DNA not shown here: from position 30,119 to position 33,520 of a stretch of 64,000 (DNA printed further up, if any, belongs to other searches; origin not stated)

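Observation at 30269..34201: Orphan NRPS-like A-T-TE enzyme whose adenylation domain is a full-length acetoacetyl-CoA-synthetase homolog, paired with a dedicated Sfp-type PPTase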

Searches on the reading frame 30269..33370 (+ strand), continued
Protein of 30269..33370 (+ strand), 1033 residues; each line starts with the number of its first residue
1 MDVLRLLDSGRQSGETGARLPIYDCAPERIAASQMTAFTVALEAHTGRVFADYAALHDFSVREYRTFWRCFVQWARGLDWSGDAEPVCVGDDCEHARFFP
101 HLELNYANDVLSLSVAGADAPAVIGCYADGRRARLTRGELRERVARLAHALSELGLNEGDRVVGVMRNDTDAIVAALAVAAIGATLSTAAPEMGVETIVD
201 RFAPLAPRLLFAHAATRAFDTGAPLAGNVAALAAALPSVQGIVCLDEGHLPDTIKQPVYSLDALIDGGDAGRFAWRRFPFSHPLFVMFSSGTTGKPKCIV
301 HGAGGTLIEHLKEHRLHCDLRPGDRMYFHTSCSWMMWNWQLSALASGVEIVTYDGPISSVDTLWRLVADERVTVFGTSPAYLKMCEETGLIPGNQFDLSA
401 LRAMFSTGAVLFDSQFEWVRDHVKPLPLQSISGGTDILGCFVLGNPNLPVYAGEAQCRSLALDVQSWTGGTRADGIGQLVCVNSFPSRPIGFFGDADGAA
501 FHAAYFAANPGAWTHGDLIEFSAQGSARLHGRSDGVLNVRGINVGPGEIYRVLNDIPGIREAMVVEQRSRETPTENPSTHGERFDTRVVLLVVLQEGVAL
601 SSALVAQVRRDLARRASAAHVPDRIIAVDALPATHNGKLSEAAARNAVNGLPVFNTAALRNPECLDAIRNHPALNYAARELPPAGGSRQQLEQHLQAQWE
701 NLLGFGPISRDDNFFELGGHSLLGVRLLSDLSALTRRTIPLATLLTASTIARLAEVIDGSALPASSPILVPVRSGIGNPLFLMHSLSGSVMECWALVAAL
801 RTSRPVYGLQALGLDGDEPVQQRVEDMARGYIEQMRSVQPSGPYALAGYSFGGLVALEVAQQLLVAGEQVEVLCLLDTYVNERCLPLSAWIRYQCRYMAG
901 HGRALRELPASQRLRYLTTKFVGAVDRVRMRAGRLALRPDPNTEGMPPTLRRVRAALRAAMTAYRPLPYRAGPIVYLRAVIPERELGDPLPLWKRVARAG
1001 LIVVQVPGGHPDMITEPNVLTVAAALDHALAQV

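Call 18: find_encoding_contigs(protein=P0005, flank=10000, max_places=2)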
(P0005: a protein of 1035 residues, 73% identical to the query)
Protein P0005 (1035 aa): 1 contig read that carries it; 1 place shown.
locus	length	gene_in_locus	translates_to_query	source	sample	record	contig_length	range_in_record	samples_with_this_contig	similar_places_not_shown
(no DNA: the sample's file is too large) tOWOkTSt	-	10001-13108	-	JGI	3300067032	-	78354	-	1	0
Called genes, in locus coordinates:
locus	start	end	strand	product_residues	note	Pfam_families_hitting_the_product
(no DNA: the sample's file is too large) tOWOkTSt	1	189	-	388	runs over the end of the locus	PF00512:HisKA, PF02518:HATPase_c, PF00072:Response_reg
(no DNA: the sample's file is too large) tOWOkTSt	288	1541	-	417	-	PF14361:RsbRD_N (weak)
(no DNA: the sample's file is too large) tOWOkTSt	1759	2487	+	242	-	PF05430:Methyltransf_30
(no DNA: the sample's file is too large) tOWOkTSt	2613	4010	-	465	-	PF00083:Sugar_tr, PF07690:MFS_1, PF06779:MFS_4, PF07690:MFS_1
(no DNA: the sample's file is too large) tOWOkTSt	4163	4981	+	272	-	PF00561:Abhydrolase_1, PF12146:Hydrolase_4, PF12697:Abhydrolase_6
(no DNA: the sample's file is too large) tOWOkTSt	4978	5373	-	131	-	PF00903:Glyoxalase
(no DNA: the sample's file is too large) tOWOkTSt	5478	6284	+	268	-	PF00590:TP_methylase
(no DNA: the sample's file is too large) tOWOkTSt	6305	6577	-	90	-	PF02148:zf-UBP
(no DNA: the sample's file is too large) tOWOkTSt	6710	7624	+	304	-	PF04542:Sigma70_r2, PF08281:Sigma70_r4_2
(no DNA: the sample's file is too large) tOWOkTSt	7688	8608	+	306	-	PF04321:RmlD_sub_bind (faint), PF13460:NAD_binding_10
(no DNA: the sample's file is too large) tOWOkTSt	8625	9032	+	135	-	PF07883:Cupin_2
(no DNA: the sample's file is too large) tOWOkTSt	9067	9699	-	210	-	PF13489:Methyltransf_23, PF13847:Methyltransf_31, PF08241:Methyltransf_11, PF08242:Methyltransf_12, PF13649:Methyltransf_25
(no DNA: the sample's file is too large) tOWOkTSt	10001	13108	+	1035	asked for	PF00501:AMP-binding, PF00550:PP-binding, PF00975:Thioesterase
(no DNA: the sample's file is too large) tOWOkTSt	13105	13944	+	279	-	PF22624:AASDHPPT_N, PF01648:ACPS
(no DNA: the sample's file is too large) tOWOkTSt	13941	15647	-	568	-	PF02776:TPP_enzyme_N, PF00205:TPP_enzyme_M, PF02775:TPP_enzyme_C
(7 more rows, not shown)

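Call 29: search_protein_families(library=pfam, proteins=[L061:12101-13057:+, L067:2221-6390:+, L055:12101-12370:+], max_evalue=0.01)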
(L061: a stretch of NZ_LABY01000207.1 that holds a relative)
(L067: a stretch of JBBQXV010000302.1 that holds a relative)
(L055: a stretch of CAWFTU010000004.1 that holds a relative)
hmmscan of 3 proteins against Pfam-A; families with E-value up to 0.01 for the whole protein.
L061:12101-13057:+ (319 aa): 2 families
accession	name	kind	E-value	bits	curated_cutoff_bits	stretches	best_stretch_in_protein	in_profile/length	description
PF00583.31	Acetyltransf_1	-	0.00014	22.5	20.7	1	70-133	24-84/116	Acetyltransferase (GNAT) family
PF13508.13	Acetyltransf_7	-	0.0037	18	27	1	82-133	6-53/84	Acetyltransferase (GNAT) domain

L067:2221-6390:+ (1390 aa): 6 families
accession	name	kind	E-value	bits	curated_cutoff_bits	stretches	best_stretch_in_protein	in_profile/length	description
PF00501.34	AMP-binding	-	2.5e-85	287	29.9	1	553-893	2-384/384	AMP-binding enzyme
PF00668.25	Condensation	-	4.6e-84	283.2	30.6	1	90-529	4-453/456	Condensation domain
PF00550.31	PP-binding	-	2.3e-28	98.7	20.8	2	1053-1116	2-67/67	Phosphopantetheine attachment site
PF00975.26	Thioesterase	-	3e-28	100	26.4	1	1139-1375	2-214/226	Thioesterase domain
PF13193.12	AMP-binding_C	-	3.7e-16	60.2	24.5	1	949-1024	1-76/76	AMP-binding enzyme C-terminal domain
PF12697.13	Abhydrolase_6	-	2.5e-06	28.8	26.3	1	1142-1376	3-211/217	Alpha/beta hydrolase family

L055:12101-12370:+ (90 aa): 0 families

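Call 40: search_protein_representatives(protein=window:30269-33367:+)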
Query: 1033 residues. Proteins with E-value up to 0.001 (for the whole library): 105564; up to 1e-10: 54879; up to 1e-30: 14817. The best 150 are listed.
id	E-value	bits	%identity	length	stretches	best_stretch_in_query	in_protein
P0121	0.0e+00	1415.1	63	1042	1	18-1031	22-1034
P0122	0.0e+00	1219.5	52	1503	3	25-1030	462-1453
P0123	0.0e+00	1200.5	58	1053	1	30-1031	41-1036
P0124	0.0e+00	1041.3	50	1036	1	18-1028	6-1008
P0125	2.0e-295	999.1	51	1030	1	31-1032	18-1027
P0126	1.1e-288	976.9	50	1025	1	15-1030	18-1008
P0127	7.0e-280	947.7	52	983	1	40-1032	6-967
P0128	1.6e-279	946.5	50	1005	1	7-1026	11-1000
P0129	2.0e-277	939.5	49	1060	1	18-1031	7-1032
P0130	2.3e-277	939.3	49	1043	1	7-1027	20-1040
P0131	2.4e-272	922.7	48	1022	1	25-1030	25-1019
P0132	1.0e-268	910.7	47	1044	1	17-1028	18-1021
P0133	6.3e-265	898.2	49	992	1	28-1017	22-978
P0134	4.0e-262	888.9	48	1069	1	51-1028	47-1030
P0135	6.1e-257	871.7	47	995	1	52-1017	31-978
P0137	7.4e-251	851.6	55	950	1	29-760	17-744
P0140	6.5e-238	808.7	47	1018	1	43-998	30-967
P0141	1.6e-232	790.8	51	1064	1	30-762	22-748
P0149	2.9e-209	713.9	51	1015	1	33-767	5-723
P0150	1.4e-206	705.0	52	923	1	29-765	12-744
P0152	5.6e-204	696.4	45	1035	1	22-882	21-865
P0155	2.4e-199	681.1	48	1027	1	33-766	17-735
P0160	6.1e-190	649.9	51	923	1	21-671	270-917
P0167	2.6e-159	548.5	47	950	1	30-667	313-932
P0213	2.6e-115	402.9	44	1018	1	30-672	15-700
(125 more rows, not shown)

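Call 48: find_encoding_contigs(protein=P0103, flank=10000, max_places=1)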
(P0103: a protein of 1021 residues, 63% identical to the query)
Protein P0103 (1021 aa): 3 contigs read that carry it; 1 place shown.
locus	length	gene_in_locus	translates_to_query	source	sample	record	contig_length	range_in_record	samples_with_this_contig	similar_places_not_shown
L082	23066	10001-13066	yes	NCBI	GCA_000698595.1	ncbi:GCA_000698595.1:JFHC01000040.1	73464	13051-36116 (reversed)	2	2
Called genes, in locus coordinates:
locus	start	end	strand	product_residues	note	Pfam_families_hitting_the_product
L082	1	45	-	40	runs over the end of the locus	-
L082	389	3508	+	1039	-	PF00912:Transgly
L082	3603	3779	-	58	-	-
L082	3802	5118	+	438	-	PF00083:Sugar_tr, PF07690:MFS_1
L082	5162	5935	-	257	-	PF00551:Formyl_trans_N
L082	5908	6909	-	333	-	PF01522:Polysacc_deac_1 (weak)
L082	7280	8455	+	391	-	PF13439:Glyco_transf_4, PF13579:Glyco_trans_4_4, PF20706:GT4-conflict (weak), PF00534:Glycos_transf_1, PF13692:Glyco_trans_1_4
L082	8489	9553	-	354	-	-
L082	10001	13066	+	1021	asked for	PF00501:AMP-binding, PF00550:PP-binding, PF00975:Thioesterase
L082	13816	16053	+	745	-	PF02706:Wzz, PF23607:WZC_N, PF13807:GNVR, PF01656:CbiA (weak), PF13614:AAA_31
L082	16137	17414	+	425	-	PF03721:UDPG_MGDP_dh_N, PF00984:UDPG_MGDP_dh, PF03720:UDPG_MGDP_dh_C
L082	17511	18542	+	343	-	PF01073:3Beta_HSD, PF01370:Epimerase, PF02719:Polysacc_synt_2, PF07993:NAD_binding_4 (weak), PF16363:GDP_Man_Dehyd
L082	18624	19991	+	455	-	PF03023:MurJ, PF01554:MatE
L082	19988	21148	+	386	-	PF13439:Glyco_transf_4, PF13579:Glyco_trans_4_4, PF20706:GT4-conflict (weak), PF00534:Glycos_transf_1, PF13692:Glyco_trans_1_4, PF13524:Glyco_trans_1_2 (weak)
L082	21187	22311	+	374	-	PF13439:Glyco_transf_4, PF13579:Glyco_trans_4_4, PF20706:GT4-conflict, PF00534:Glycos_transf_1, PF13692:Glyco_trans_1_4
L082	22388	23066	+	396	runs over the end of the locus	PF13477:Glyco_trans_4_2, PF13439:Glyco_transf_4, PF13579:Glyco_trans_4_4, PF20706:GT4-conflict, PF00534:Glycos_transf_1, PF13692:Glyco_trans_1_4, PF13524:Glyco_trans_1_2 (weak)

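Call 49: find_encoding_contigs(protein=P0113, flank=10000, max_places=1)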
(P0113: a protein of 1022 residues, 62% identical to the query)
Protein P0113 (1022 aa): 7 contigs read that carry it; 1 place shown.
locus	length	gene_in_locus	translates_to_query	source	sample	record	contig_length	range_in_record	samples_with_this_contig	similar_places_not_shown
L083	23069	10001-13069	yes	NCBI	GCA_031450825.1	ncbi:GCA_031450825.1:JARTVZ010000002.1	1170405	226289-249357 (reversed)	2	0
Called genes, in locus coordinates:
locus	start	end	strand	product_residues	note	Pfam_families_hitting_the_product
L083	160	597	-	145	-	PF01724:DUF29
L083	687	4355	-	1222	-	PF05170:AsmA, PF05359:DUF748, PF13116:YhdP (weak), PF00691:OmpA (faint), PF05359:DUF748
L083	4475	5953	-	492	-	PF06863:DUF1254, PF06742:DUF1214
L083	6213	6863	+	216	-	PF04299:FMN_bind_2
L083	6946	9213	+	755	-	PF00403:HMA, PF00122:E1-E2_ATPase, PF00702:Hydrolase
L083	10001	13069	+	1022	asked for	PF00561:Abhydrolase_1 (faint), PF16177:ACAS_N (faint), PF00501:AMP-binding, PF00550:PP-binding, PF00975:Thioesterase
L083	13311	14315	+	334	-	PF00535:Glycos_transf_2, PF10111:Glyco_tranf_2_2, PF13641:Glyco_tranf_2_3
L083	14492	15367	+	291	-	PF00551:Formyl_trans_N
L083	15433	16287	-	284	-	PF04069:OpuAC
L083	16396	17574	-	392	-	PF00970:FAD_binding_6, PF00175:NAD_binding_1, PF00111:Fer2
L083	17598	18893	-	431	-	PF00355:Rieske, PF00848:Ring_hydroxyl_A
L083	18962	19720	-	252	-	PF01012:ETF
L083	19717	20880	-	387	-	PF01012:ETF, PF00766:ETF_alpha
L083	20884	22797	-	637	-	PF11982:DUF3483, PF13534:Fer4_17 (faint), PF13183:Fer4_8, PF13187:Fer4_9 (weak), PF13237:Fer4_10, PF13484:Fer4_16 (faint), PF02754:CCG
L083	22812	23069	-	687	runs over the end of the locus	PF00724:Oxidored_FMN, PF00070:Pyr_redox (faint), PF00890:FAD_binding_2 (weak), PF01266:DAO (faint), PF03486:HI0933_like (weak), PF07992:Pyr_redox_2, PF12831:FAD_oxidored, PF13450:NAD_binding_8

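Call 51: find_encoding_contigs(protein=P0022, flank=10000, max_places=1)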
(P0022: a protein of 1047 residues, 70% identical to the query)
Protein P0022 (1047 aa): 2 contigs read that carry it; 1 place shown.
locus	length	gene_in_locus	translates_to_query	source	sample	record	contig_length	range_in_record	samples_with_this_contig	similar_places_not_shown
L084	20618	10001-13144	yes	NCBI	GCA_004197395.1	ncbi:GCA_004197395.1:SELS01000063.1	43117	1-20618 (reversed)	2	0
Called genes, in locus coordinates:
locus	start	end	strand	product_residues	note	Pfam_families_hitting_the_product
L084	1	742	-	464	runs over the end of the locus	PF02878:PGM_PMM_I, PF02879:PGM_PMM_II, PF02880:PGM_PMM_III, PF00408:PGM_PMM_IV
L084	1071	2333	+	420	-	PF01943:Polysacc_synt, PF13440:Polysacc_synt_3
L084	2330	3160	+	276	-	PF00535:Glycos_transf_2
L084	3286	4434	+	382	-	PF13477:Glyco_trans_4_2, PF13579:Glyco_trans_4_4, PF13439:Glyco_transf_4 (weak), PF20706:GT4-conflict (faint), PF00534:Glycos_transf_1, PF13524:Glyco_trans_1_2, PF13692:Glyco_trans_1_4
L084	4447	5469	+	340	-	PF00106:adh_short (weak), PF01073:3Beta_HSD, PF01370:Epimerase, PF02719:Polysacc_synt_2, PF04321:RmlD_sub_bind, PF07993:NAD_binding_4 (faint), PF08659:KR (weak), PF16363:GDP_Man_Dehyd, +1 more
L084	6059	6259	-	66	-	-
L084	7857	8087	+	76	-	-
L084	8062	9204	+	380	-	PF03659:Glyco_hydro_71 (weak)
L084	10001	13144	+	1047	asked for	PF16177:ACAS_N (weak), PF00501:AMP-binding, PF00550:PP-binding, PF00975:Thioesterase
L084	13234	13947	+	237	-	PF22624:AASDHPPT_N (weak), PF01648:ACPS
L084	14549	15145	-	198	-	-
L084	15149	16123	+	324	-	-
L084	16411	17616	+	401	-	PF00534:Glycos_transf_1, PF13692:Glyco_trans_1_4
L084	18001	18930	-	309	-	PF05721:PhyH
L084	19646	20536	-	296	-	PF01757:Acyl_transf_3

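Call 52: find_encoding_contigs(protein=P0011, flank=10000, max_places=1)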
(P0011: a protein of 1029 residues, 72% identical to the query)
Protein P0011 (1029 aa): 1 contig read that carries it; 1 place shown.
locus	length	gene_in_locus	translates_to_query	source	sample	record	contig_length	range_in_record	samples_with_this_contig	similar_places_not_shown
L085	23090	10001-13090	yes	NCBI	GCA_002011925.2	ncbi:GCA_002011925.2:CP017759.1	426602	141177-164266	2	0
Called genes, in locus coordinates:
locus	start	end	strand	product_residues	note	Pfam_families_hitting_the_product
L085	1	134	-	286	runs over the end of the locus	PF01557:FAA_hydrolase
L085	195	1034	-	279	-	PF12973:Cupin_7 (faint)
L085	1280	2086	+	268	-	PF03328:HpcH_HpaI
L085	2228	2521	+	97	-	PF07045:DUF1330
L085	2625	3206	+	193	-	PF02417:Chromate_transp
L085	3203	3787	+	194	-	PF02417:Chromate_transp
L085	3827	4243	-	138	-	PF03401:TctC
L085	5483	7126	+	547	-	PF14690:Zn_ribbon_ISL3 (weak), PF01610:DDE_Tnp_ISL3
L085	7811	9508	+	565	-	PF12482:DUF3701, PF00589:Phage_integrase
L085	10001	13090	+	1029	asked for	PF00501:AMP-binding, PF00550:PP-binding, PF00975:Thioesterase, PF12697:Abhydrolase_6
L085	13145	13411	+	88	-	-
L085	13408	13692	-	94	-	-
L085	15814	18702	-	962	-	PF13700:DUF4158, PF01526:DDE_Tnp_Tn3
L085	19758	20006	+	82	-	PF00816:Histone_HNS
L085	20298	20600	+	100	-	PF02604:PhdYeFM_antitox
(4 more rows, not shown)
